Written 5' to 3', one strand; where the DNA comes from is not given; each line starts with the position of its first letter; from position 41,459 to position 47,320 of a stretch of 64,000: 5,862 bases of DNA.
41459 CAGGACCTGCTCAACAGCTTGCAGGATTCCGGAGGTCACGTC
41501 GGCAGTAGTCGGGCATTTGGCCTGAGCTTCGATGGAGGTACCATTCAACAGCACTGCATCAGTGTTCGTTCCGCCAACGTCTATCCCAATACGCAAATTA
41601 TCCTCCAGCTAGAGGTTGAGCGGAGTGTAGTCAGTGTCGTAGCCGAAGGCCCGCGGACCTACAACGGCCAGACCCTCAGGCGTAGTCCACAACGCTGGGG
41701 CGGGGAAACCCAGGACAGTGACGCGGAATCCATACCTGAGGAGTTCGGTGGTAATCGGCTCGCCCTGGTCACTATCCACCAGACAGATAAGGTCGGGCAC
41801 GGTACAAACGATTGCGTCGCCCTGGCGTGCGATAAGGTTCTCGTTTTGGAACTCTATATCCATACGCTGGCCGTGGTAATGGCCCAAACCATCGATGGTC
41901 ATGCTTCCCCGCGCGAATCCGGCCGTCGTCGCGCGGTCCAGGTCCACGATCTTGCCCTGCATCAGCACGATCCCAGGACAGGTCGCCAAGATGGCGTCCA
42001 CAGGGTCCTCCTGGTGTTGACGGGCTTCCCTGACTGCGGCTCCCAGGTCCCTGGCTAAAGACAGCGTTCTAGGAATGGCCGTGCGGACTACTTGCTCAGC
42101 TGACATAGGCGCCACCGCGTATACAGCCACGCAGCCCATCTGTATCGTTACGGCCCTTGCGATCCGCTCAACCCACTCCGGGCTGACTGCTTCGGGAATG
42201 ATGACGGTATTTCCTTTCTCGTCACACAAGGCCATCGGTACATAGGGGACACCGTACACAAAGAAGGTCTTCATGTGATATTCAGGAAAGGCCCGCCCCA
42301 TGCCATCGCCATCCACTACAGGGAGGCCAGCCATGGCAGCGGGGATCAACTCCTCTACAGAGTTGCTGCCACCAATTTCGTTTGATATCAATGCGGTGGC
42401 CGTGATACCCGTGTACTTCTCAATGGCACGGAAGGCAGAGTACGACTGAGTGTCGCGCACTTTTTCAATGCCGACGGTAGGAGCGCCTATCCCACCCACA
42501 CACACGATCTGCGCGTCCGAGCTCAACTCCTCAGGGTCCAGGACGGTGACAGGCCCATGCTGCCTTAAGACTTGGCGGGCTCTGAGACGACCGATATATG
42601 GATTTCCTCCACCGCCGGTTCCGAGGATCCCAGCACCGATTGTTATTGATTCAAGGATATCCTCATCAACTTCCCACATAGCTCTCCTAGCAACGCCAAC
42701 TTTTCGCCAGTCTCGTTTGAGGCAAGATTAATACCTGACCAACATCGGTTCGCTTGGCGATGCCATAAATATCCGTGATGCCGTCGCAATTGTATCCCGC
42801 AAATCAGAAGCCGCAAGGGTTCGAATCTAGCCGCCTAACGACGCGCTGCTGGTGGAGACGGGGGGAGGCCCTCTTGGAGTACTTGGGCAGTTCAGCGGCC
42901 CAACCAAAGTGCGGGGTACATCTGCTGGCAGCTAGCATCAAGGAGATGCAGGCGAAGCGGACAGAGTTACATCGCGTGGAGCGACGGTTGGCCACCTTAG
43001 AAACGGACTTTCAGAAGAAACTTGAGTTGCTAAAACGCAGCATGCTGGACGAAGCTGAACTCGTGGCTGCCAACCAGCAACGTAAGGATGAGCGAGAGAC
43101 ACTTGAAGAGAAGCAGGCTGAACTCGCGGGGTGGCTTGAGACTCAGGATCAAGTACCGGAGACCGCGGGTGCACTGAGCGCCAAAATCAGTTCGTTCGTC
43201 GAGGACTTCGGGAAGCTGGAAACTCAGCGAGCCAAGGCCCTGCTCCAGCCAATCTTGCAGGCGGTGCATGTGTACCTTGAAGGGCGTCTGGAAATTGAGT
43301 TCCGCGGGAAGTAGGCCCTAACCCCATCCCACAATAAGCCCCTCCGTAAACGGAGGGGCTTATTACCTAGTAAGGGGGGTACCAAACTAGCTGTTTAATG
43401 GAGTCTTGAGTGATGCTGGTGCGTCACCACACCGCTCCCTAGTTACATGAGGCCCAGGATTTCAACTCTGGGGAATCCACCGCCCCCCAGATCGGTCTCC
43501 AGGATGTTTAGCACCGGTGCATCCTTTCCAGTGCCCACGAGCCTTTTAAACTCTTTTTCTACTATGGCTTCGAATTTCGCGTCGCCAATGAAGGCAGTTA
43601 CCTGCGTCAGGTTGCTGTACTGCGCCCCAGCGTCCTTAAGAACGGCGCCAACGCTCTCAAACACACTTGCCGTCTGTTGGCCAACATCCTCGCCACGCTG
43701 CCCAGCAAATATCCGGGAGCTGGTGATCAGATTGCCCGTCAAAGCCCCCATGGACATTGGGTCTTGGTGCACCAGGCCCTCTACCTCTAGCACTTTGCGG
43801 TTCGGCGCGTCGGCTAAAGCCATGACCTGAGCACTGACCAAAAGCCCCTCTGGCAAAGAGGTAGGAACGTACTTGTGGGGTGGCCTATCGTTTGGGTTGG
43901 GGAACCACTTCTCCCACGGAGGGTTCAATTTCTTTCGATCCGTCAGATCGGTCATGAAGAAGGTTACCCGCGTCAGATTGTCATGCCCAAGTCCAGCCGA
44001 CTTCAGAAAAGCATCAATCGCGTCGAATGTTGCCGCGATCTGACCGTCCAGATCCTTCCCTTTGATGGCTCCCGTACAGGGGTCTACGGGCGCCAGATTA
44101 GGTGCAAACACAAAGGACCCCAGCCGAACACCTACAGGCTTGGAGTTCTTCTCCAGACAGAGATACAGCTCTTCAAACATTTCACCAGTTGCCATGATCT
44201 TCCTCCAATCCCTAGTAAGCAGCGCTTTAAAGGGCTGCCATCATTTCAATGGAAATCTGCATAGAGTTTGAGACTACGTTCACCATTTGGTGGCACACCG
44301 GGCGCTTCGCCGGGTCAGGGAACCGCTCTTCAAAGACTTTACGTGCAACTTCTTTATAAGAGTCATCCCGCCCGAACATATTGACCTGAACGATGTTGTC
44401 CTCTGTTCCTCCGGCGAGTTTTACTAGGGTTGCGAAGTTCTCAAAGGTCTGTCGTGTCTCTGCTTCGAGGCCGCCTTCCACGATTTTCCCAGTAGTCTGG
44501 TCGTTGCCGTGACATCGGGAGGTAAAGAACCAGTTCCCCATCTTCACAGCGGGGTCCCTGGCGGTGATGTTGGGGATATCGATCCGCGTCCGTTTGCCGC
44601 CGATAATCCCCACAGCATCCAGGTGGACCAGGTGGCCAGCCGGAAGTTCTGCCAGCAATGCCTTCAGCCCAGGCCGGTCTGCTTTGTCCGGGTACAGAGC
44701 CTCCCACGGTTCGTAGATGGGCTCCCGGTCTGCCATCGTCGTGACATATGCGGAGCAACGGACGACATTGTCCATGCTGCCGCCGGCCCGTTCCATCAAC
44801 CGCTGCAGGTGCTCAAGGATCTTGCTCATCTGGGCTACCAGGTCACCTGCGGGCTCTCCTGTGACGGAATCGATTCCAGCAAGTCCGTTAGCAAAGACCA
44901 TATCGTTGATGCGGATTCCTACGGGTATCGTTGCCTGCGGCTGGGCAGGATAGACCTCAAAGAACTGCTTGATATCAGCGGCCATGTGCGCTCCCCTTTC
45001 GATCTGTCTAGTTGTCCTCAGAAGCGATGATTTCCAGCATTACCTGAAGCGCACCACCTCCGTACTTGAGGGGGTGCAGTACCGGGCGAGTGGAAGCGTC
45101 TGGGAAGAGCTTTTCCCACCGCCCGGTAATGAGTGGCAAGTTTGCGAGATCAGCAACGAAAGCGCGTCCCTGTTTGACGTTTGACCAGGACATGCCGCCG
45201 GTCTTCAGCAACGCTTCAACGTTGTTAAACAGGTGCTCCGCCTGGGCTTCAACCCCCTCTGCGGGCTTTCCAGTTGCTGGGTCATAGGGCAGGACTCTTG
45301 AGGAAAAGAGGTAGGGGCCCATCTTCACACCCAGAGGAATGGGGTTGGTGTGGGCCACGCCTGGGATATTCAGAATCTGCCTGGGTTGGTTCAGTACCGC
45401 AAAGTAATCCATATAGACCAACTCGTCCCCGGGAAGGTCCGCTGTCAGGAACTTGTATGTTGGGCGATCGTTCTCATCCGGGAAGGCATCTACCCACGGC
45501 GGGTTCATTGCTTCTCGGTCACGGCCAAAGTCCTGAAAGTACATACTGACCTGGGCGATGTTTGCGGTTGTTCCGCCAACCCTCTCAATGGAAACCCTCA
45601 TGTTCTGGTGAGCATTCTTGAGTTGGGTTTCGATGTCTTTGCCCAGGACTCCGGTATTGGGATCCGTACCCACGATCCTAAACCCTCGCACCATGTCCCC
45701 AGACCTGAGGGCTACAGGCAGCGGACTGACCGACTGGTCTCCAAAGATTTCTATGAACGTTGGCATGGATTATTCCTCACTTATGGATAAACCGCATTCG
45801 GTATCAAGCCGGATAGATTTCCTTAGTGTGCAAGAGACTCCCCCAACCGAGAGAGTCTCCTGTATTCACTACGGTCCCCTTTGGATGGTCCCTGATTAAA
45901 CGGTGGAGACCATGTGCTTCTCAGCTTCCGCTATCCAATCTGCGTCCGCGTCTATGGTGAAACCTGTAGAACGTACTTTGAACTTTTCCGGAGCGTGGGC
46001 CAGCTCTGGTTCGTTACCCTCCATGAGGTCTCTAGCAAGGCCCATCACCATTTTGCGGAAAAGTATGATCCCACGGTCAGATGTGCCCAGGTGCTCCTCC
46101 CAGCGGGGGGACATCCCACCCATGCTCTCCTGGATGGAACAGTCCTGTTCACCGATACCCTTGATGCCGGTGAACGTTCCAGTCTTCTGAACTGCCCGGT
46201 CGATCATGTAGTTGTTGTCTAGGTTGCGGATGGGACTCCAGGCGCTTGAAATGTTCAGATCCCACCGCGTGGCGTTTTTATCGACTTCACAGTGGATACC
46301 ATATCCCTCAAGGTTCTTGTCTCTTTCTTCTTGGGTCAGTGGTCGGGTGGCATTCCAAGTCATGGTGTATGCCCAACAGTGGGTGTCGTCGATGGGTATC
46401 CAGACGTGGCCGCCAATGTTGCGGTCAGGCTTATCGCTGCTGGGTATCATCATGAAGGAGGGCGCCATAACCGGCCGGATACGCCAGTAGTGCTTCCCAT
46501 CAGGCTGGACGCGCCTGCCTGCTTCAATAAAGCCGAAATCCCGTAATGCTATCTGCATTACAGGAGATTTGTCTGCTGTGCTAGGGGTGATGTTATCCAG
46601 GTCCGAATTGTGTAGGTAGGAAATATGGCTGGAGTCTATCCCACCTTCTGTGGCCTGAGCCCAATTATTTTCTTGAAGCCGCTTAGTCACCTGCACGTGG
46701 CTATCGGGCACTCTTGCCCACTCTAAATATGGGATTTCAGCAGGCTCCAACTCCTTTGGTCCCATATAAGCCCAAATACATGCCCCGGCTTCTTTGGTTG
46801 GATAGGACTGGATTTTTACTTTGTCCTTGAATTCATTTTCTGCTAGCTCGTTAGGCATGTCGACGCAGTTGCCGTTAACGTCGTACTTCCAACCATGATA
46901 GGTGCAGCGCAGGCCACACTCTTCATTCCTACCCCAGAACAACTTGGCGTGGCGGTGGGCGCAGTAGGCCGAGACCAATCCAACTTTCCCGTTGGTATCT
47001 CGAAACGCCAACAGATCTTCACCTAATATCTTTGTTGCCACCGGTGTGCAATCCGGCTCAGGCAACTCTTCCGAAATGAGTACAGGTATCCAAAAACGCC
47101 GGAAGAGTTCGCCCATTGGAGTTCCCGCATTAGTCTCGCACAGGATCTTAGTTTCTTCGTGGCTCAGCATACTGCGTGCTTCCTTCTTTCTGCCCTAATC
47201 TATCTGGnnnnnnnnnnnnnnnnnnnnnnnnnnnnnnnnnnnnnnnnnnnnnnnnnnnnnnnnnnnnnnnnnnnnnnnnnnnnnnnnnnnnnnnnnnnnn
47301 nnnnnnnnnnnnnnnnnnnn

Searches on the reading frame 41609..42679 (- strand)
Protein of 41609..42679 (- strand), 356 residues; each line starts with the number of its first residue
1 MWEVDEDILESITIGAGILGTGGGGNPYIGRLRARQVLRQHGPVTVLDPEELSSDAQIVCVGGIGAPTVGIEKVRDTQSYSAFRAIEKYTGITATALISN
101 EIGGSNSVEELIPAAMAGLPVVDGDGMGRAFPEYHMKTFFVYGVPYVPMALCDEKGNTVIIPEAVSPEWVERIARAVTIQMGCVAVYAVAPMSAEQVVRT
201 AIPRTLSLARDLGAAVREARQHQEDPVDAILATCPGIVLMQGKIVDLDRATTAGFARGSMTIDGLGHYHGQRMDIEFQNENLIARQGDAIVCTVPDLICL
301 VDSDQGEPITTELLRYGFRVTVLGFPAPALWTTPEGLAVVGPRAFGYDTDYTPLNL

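Call 8: search_protein_families(library=pfam, proteins=[window:41609-42679:-])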
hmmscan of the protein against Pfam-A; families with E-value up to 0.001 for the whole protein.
window:41609-42679:- (356 aa): 2 families
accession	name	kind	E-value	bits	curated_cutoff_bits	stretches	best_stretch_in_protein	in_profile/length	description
PF20906.3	S-Me-THD_C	-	4.1e-74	248.5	27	1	166-354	2-190/190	S-Me-THD-like, C-terminal domain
PF06032.18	S-Me-THD_N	-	4.6e-55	186.4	27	1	9-162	3-157/158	S-Me-THD-like, N-terminal domain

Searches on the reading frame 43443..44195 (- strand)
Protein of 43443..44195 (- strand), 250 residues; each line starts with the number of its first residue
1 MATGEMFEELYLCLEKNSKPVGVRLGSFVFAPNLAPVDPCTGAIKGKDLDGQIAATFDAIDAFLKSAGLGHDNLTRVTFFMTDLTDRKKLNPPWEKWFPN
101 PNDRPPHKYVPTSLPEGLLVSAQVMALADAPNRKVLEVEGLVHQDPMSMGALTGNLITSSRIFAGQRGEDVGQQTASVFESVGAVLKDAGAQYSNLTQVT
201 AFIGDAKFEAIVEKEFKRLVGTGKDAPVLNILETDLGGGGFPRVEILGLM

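Call 8: search_protein_families(library=pfam, proteins=[window:43443-44195:-])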
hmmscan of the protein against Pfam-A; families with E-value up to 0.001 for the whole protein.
window:43443-44195:- (250 aa): 1 family
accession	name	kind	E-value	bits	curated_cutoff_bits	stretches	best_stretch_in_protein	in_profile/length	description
PF01042.26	Ribonuc_L-PSP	-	7.9e-20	71.5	27.3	2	23-120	15-113/121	Endoribonuclease L-PSP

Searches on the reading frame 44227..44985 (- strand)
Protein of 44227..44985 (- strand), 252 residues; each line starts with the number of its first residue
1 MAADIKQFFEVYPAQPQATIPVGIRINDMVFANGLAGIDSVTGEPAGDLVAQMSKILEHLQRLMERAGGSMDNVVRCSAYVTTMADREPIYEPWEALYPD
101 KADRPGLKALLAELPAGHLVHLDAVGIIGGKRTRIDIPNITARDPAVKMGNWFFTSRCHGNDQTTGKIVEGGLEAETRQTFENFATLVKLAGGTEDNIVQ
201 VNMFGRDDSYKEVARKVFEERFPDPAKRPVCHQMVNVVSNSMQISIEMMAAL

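Call 8: search_protein_families(library=pfam, proteins=[window:44227-44985:-])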
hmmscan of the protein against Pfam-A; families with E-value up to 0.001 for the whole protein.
window:44227-44985:- (252 aa): 1 family
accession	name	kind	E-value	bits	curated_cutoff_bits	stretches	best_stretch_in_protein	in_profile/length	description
PF01042.26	Ribonuc_L-PSP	-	1.9e-23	83.2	27.3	2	145-251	13-120/121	Endoribonuclease L-PSP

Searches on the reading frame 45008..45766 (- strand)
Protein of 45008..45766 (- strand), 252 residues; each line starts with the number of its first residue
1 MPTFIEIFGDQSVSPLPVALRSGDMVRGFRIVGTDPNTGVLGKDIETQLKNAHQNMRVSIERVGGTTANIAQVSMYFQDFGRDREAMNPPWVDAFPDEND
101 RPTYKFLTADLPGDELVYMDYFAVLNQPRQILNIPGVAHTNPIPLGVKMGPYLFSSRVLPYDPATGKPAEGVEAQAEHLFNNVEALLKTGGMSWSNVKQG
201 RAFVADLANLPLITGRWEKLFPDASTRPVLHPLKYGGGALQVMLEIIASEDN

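Call 8: search_protein_families(library=pfam, proteins=[window:45008-45766:-])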
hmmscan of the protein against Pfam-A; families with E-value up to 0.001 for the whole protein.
window:45008-45766:- (252 aa): 1 family
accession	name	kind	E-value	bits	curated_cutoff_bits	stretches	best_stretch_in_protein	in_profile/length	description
PF01042.26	Ribonuc_L-PSP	-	6.5e-16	58.9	27.3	2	146-229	14-98/121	Endoribonuclease L-PSP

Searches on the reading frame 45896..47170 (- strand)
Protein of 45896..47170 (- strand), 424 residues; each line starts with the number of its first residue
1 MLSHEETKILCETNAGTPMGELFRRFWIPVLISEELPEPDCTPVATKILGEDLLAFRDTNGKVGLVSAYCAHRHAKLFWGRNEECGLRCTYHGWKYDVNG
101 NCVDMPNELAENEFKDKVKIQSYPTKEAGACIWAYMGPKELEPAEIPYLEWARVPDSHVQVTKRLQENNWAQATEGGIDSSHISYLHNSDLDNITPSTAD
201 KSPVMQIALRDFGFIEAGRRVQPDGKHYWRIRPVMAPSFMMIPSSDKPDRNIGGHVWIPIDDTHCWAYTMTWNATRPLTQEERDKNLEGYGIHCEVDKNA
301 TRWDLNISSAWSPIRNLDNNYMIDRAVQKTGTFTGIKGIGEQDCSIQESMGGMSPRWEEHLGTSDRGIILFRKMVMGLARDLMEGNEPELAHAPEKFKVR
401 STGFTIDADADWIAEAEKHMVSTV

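Call 5: search_protein_families(library=pfam, proteins=[window:45896-47170:-])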
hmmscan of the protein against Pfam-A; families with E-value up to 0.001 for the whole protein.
window:45896-47170:- (424 aa): 2 families
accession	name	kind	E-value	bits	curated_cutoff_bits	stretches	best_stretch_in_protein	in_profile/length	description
PF19301.5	LigXa_C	-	9e-39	133.8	27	1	134-412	1-281/304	LigXa C-terminal domain like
PF00355.32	Rieske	-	3.9e-17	62.4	20.3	1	27-109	2-82/88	Rieske [2Fe-2S] domain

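Call 6: search_protein_families(library=ncbifam, proteins=[window:45896-47170:-])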
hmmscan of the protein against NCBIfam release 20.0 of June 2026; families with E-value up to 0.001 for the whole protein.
window:45896-47170:- (424 aa): 6 families
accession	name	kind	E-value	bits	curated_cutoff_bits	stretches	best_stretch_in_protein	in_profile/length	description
NF052579.1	BetMthstMoxSdmAMthl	equivalog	5e-18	65.2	600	1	26-151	17-145/351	4beta-methylsterol monooxygenase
NF058607.1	GlBtMonoOxGbcA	equivalog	4.9e-07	28.5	670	1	19-175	48-210/420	glycine betaine monooxygenase oxygenase subunit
NF042946.1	3PPDioc_HcaE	equivalog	5.4e-07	29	830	1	22-121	34-131/450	3-phenylpropionate/cinnamic acid dioxygenase subunit alpha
TIGR03228.1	anthran_1_2_A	equivalog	1.3e-05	24.1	671.9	1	19-112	31-126/438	anthranilate 1,2-dioxygenase large subunit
TIGR03229.1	benzo_1_2_benA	equivalog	0.0002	20.3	780.95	0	20-105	32-117/433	benzoate 1,2-dioxygenase large subunit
NF041684.1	ant_diox_AndAc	equivalog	0.00057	18.6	750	0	53-107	72-127/418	anthranilate 1,2-dioxygenase large subunit AndAc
